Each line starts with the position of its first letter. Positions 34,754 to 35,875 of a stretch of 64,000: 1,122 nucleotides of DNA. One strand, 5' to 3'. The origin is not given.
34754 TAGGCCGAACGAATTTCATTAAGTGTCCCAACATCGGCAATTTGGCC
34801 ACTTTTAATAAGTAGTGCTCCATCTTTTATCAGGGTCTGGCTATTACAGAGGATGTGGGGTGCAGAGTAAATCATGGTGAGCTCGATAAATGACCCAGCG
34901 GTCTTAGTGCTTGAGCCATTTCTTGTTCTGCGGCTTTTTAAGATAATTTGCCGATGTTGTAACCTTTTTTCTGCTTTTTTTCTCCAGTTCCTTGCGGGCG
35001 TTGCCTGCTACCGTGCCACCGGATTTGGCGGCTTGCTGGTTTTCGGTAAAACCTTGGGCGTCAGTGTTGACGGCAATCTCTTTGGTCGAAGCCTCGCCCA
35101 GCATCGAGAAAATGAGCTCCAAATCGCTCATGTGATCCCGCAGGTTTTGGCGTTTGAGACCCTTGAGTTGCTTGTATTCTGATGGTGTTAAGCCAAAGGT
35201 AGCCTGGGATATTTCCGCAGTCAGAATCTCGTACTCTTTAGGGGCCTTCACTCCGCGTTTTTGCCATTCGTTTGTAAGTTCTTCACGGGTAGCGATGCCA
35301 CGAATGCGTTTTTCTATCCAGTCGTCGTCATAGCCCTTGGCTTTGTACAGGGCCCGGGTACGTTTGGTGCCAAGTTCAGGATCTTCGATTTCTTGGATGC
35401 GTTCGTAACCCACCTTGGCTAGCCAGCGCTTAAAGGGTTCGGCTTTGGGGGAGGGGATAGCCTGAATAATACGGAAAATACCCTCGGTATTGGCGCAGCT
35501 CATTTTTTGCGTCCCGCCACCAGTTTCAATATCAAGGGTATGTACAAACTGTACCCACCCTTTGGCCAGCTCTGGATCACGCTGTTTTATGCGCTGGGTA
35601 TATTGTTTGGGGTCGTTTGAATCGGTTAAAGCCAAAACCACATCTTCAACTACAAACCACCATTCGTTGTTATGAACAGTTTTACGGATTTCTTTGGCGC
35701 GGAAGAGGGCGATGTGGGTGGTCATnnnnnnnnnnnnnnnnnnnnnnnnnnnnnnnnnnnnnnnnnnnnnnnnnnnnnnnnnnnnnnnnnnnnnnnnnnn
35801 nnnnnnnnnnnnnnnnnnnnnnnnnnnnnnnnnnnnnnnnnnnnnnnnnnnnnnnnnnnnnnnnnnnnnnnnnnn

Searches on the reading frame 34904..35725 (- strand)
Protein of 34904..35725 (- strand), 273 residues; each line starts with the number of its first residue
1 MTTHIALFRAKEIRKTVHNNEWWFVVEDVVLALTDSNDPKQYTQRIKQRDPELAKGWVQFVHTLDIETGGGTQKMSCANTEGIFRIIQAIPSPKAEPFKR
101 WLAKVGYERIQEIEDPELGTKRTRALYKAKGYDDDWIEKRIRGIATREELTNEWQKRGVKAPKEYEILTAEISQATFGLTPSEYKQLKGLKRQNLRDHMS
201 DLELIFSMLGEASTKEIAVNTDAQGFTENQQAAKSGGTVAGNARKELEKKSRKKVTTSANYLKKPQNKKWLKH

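Call 3: search_protein_families(library=pfam, proteins=[window:34904-35725:-], max_evalue=0.01)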
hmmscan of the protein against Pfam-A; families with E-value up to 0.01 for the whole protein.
window:34904-35725:- (273 aa): 1 family
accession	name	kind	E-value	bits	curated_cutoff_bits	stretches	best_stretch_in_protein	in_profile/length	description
PF02498.22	Bro-N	-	2e-14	54.4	25.6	1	12-104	1-92/96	BRO family, N-terminal domain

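Call 5: search_protein_families(library=ncbifam, proteins=[window:34904-35725:-], max_evalue=0.01)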
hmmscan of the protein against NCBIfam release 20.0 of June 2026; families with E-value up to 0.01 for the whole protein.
window:34904-35725:- (273 aa): 0 families

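Call 6: search_protein_families(library=padloc, proteins=[window:34904-35725:-], max_evalue=0.01)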
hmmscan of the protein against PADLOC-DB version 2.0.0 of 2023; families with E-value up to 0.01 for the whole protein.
window:34904-35725:- (273 aa): 2 families
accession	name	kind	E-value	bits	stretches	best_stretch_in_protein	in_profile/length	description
PDLC04920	PDC-S13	-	1.8e-110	366.8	1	2-268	2-273/286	-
PDLC04841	PDC-S04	-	2.1e-07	28.9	1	4-104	6-112/292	-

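Call 7: search_protein_families(library=phrogs, proteins=[window:34904-35725:-], max_evalue=0.01)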
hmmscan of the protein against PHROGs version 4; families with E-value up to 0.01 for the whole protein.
window:34904-35725:- (273 aa): 13 families
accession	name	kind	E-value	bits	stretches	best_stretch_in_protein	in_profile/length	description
phrog_15286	-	unknown function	1e-79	268.4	1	4-260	6-265/274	-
phrog_28094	-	unknown function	3.1e-12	47.5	1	204-260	1-57/66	-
phrog_245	-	transcription regulation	1.3e-08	35.7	1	8-102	46-129/319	anti-repressor Ant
phrog_130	-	transcription regulation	2.3e-08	34.5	1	1-209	156-359/480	anti-repressor Ant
phrog_2899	-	transcription regulation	4.3e-08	34.1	1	12-104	17-99/263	anti-repressor Ant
phrog_5060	-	transcription regulation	6.5e-08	33.8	1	5-198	9-202/224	anti-repressor Ant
phrog_9976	-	transcription regulation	1.2e-07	32.7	1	6-111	4-99/188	anti-repressor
phrog_2011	-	transcription regulation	1.8e-07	32.2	1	8-104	9-104/275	anti-repressor Ant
phrog_2593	-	transcription regulation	4e-07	31.1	1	8-104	27-121/255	anti-repressor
phrog_7940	-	unknown function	3e-06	28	1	8-111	9-102/252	-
phrog_463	-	transcription regulation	1.1e-05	26.1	1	4-118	4-120/250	anti-repressor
phrog_25722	-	unknown function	0.0028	18.5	1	9-103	10-95/150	-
phrog_8036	-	unknown function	0.0068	16.7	1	145-248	150-251/290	-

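Call 8: find_homologous_proteins(query=window:34904-35725:-, max_evalue=0.00001)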
Query window:34904-35725:- (273 aa): 8000 proteins with E <= 0.00001 among 8000 candidates; the best 120 are listed.
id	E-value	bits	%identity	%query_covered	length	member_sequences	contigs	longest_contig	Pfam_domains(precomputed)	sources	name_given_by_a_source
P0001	8.0e-179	611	100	100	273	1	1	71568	PF02498.23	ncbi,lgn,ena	-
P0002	3.0e-141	487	80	99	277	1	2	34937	PF02498.23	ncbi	-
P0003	7.8e-140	483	79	97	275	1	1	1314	PF02498.23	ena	-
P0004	1.4e-139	482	80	99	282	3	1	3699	PF02498.23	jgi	-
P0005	1.5e-139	482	79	99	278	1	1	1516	PF02498.23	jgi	jgi:hypothetical protein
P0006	1.8e-139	482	80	99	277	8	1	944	PF02498.23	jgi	jgi:DNA-damage-inducible protein D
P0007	2.1e-139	481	79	100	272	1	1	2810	PF02498.23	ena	-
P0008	4.2e-139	480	81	98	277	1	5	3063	PF02498.23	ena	-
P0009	5.6e-139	480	79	99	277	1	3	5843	PF02498.23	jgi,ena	-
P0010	8.1e-139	479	78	99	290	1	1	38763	PF02498.23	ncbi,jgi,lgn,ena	-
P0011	1.9e-138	478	79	99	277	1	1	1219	PF02498.23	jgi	jgi:hypothetical protein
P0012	3.0e-138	478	79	100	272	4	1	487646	PF02498.23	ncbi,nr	ncbi:MAG: Bro-N domain-containing protein [Candidatus Omnitrophica bacterium]|nr:Bro-N domain-contai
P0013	3.7e-138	477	80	99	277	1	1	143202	PF02498.23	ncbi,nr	ncbi:MAG: Bro-N domain-containing protein [Candidatus Omnitrophica bacterium]|nr:Bro-N domain-contai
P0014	4.1e-138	477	77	99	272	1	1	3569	PF02498.23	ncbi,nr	ncbi:MAG: Bro-N domain-containing protein [Candidatus Omnitrophota bacterium]|nr:Bro-N domain-contai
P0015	4.9e-138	477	80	99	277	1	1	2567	PF02498.23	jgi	-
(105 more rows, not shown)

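Call 12: find_related_loci(query=window:34904-35725:-, collection=genome_contigs, flank=6000)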
Query window:34904-35725:- (273 aa) in genome_contigs; peptide patterns used: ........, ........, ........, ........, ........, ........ (x = any residue, [..] = any of these).
158 stretches matched a pattern; 99 encode a relative of the query (tblastn E <= 1e-3); the best 80 are kept; 80 distinct loci.
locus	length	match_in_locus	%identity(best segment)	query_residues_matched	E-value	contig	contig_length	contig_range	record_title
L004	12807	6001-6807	76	1-269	5e-142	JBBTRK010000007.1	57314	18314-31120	MAG: Patescibacteria group bacterium isolate H52-bin111_1 H52_bin111_1_000000000007, whole genome shotgun sequence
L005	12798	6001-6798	76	4-269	2e-140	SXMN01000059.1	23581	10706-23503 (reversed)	MAG: Verrucomicrobiales bacterium isolate F1-120-MAGs170 F1-120__c149351, whole genome shotgun sequence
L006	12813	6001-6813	73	2-272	1e-140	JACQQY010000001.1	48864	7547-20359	MAG: Candidatus Omnitrophota bacterium isolate NC_groundwater_1345_Ag_S-0.2um_53_61 S_p2_S4_coassembly_k141_122641, whol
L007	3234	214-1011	76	4-269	1e-144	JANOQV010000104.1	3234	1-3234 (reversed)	MAG: Pedosphaera sp. isolate VAR_4_metabat_254_sub VAR_4_k141_1977940, whole genome shotgun sequence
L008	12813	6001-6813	74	2-272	1e-138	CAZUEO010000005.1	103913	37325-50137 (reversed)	MAG TPA_asm: uncultured Planctomycetaceae bacterium isolate binchicken_co100_410 genome assembly, contig: NODE_201_lengt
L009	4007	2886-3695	74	3-272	1e-141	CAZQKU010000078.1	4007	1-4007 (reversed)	MAG TPA_asm: uncultured Candidatus Saccharibacteria bacterium isolate binchicken_co3_590 genome assembly, contig: NODE_7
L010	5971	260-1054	75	5-269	3e-138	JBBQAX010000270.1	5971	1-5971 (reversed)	MAG: Verrucomicrobiota bacterium isolate Co_metawrap_1426 Cmw_1426_k141_21150043_length_5971_cov_5.9674, whole genome sh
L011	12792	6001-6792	74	4-267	2e-135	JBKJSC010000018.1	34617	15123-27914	MAG: Limisphaerales bacterium isolate ant_bin.560 k117_6124651, whole genome shotgun sequence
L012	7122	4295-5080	73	1-262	9e-133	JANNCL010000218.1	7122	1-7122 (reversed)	MAG: Candidatus Omnitrophota bacterium isolate OTE_78_metabat_191 OTE_78_k141_2841079, whole genome shotgun sequence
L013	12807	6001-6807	69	4-272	3e-129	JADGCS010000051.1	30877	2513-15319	MAG: Deltaproteobacteria bacterium isolate nXXbin1 nXX_bin1_NODE_51_length_30877_cov_5.318114, whole genome shotgun sequ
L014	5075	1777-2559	71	2-262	4e-130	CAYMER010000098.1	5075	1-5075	MAG TPA_asm: uncultured bacterium isolate binchicken_co18_506 genome assembly, contig: k141_157925, whole genome shotgun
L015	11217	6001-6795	70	5-269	1e-128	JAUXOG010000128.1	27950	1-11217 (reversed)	MAG: Bacteroidota bacterium isolate C1_metabat.bin.52 C1_k141_85771, whole genome shotgun sequence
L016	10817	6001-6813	68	2-272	3e-128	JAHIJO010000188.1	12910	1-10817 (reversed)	MAG: Verrucomicrobia bacterium isolate KR13_Ju.mb.40 KR13_Ju.mb.40_k141_226625, whole genome shotgun sequence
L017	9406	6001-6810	68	4-273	8e-127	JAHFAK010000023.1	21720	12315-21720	MAG: Deltaproteobacteria bacterium isolate nzgw173 NODE_3155_length_21721_cov_7.090463, whole genome shotgun sequence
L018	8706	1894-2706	68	1-271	3e-126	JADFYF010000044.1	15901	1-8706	MAG: Candidatus Omnitrophota bacterium isolate nDJH6bin18 nDJH6_bin18_NODE_44_length_15901_cov_1.914606, whole genome sh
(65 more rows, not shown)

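Call 20: search_protein_families(library=pfam, alignment_id=A1, max_evalue=0.0001)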
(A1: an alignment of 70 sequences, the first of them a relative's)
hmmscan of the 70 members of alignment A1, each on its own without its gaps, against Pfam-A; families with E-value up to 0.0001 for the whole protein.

A. member 1, L004:5535-5915:+ (127 aa): 0 families

B. families by the number of members that match (of 70 scanned): 100 families (the first 25 are shown)
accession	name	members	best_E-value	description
PF01746.26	tRNA_m1G_MT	9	1.9e-55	tRNA (Guanine-1)-methyltransferase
PF00589.27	Phage_integrase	3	7.4e-18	Phage integrase family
PF00270.35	DEAD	3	6.5e-07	DEAD/DEAH box helicase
PF00005.33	ABC_tran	2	2.9e-52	ABC transporter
PF12762.13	DDE_Tnp_IS1595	2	4.9e-40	ISXO2-like transposase domain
PF13356.12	Arm-DNA-bind_3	2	3.7e-18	Arm DNA-binding domain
PF01637.24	ATPase_2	2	2.1e-17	ATPase domain predominantly from Archaea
PF00293.34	NUDIX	2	6.1e-17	NUDIX domain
PF13304.12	AAA_21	2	6.5e-17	AAA domain, putative AbiEii toxin, Type IV TA system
PF04851.21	ResIII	2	1.2e-13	Type III restriction enzyme, res subunit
PF02498.22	Bro-N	2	1e-09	BRO family, N-terminal domain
PF02463.25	SMC_N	2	2.3e-09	RecF/RecN/SMC N terminal domain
PF05175.20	MTS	2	3.5e-09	Methyltransferase small domain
PF13401.12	AAA_22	2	1.2e-08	AAA domain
PF00374.24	NiFeSe_Hases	1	1.8e-186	Nickel-dependent hydrogenase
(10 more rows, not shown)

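Call 21: search_protein_families(library=pfam, alignment_id=A2, max_evalue=0.0001)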
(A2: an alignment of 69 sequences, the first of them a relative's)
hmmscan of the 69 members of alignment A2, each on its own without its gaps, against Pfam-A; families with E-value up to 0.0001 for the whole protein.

A. member 1, L004:7144-8187:+ (348 aa): 1 family
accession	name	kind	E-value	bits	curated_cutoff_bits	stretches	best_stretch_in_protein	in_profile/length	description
PF13310.11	Virulence_RhuM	-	5.2e-105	350.7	33.7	1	68-321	1-249/252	Virulence protein RhuM family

B. families by the number of members that match (of 69 scanned): 95 families (the first 25 are shown)
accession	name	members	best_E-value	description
PF22698.1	Semialdhyde_dhC_1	6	4.9e-47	Semialdehyde dehydrogenase, dimerisation domain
PF01118.30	Semialdhyde_dh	6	2.4e-26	Semialdehyde dehydrogenase, NAD binding domain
PF02774.23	Semialdhyde_dhC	6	9.4e-10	Semialdehyde dehydrogenase, dimerisation domain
PF04851.21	ResIII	3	1.5e-17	Type III restriction enzyme, res subunit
PF00348.22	polyprenyl_synt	2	5.6e-54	Polyprenyl synthetase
PF00534.26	Glycos_transf_1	2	6.8e-42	Glycosyl transferases group 1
PF17761.7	DUF1016_N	2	1.6e-41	DUF1016 N-terminal domain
PF13692.12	Glyco_trans_1_4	2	1.2e-27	Glycosyl transferases group 1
PF07690.21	MFS_1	2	1.2e-25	Major Facilitator Superfamily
PF00270.35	DEAD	2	2.1e-22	DEAD/DEAH box helicase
PF19480.5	DUF6016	2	4.5e-17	Domain of unknown function (DUF6016)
PF01170.24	UPF0020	2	2.8e-14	RMKL-like, methyltransferase domain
PF02498.22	Bro-N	2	1.7e-11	BRO family, N-terminal domain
PF20706.3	GT4-conflict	2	6.2e-10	Family 4 Glycosyltransferase in conflict systems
PF13439.12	Glyco_transf_4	2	2.1e-06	Glycosyltransferase Family 4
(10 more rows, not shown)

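Call 40: search_solved_structures(query=window:34904-35725:-, max_evalue=1, show_alignments=1)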
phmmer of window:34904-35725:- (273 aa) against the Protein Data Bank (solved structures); distinct sequences matched with E-value up to 1: 3.
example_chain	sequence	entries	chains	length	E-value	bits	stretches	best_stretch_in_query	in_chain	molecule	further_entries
5jgc_A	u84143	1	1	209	0.37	13.4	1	200-248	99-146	Protein TPR1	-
5ja5_A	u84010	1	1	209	0.37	13.4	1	200-248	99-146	Protein TPR1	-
2h27_A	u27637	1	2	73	0.95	12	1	80-141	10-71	RNA polymerase Sigma E factor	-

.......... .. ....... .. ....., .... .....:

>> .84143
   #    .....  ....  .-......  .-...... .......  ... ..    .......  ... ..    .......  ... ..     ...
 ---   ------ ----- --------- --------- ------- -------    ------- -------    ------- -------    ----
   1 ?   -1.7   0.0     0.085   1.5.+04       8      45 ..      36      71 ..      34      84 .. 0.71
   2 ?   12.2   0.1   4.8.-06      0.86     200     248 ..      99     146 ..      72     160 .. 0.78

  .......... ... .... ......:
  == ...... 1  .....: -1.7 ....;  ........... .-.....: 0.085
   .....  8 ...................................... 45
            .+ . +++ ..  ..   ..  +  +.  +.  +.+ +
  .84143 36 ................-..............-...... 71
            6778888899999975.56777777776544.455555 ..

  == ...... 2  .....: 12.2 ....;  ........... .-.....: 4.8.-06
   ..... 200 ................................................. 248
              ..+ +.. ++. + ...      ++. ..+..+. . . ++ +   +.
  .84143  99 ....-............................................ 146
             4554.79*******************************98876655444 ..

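Call 56: find_related_loci(query=A5, collection=viral_contigs, flank=5000)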
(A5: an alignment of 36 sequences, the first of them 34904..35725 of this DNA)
Query A5 (273 aa) in viral_contigs; peptide patterns used: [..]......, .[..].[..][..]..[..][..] (x = any residue, [..] = any of these).
251 stretches matched a pattern; 213 encode a relative of the query (tblastn E <= 1e-3); the best 80 are kept; 80 distinct loci.
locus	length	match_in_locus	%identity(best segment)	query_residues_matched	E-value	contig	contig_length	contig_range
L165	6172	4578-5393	60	1-269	3e-102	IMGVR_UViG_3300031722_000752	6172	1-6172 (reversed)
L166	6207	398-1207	58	5-272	4e-100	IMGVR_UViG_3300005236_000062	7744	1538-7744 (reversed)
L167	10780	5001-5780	57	3-261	2e-97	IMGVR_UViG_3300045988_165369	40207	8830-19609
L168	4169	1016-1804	55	2-262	1e-93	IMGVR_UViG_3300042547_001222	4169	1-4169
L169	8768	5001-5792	58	3-261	4e-93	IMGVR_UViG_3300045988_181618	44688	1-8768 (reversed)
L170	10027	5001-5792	58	3-261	5e-93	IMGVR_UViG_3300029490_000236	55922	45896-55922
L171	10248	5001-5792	58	3-261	5e-93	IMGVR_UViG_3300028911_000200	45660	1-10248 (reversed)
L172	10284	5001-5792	58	3-261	5e-93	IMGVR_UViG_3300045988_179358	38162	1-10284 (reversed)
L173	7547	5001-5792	58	3-261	4e-93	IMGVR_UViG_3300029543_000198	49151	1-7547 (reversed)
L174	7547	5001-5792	57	3-261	2e-92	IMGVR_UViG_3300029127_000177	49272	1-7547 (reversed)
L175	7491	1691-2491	56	5-266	4e-91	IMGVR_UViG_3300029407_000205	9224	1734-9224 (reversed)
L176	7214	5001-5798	57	1-261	2e-90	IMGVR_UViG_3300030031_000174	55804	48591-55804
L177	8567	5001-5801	53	5-266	7e-86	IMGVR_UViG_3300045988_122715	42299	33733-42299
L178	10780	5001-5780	52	6-262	1e-81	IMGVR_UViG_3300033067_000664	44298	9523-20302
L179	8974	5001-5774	47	5-260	6e-80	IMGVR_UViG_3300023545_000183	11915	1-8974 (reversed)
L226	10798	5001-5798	42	3-265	3e-64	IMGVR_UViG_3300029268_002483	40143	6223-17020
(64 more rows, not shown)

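Call 59: predict_structure(alignment_id=A6)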
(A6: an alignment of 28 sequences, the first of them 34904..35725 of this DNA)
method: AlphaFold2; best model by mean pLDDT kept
length: 273 residues; sequences in the alignment: 28
mean_pLDDT: 58.8   pTM: 0.40
mean pLDDT of the five models: 58.8, 53.9, 52.5, 46.6, 41.7
residues with pLDDT >= 90: 1; 70-90: 84; 50-70: 99; < 50: 89
segments of 3 or more residues with pLDDT < 50: 1-10, 103-164, 191-193, 264-273
pLDDT, mean of each block of 10 residues (from residue 1): 32 69 77 74 75 59 76 79 70 65 39 35 45 43 35 37 50 62 59 50 62 63 62 72 84 74 45 32
secondary structure, 60 per line:
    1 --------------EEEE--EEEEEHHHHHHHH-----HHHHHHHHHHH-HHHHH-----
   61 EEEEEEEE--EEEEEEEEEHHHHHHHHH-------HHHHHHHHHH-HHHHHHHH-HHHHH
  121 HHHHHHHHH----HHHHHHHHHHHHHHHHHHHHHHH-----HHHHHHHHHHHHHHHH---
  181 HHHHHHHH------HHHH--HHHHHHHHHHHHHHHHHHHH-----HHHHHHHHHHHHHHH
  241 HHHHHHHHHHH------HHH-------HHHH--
elements in order: E15-18 E21-25 H26-33 H39-49 H51-55 E61-68 E71-79 H80-88 H96-105 H107-114 H116-129 H134-156 H162-177 H181-188 H195-198 H201-220 H226-251 H268-271
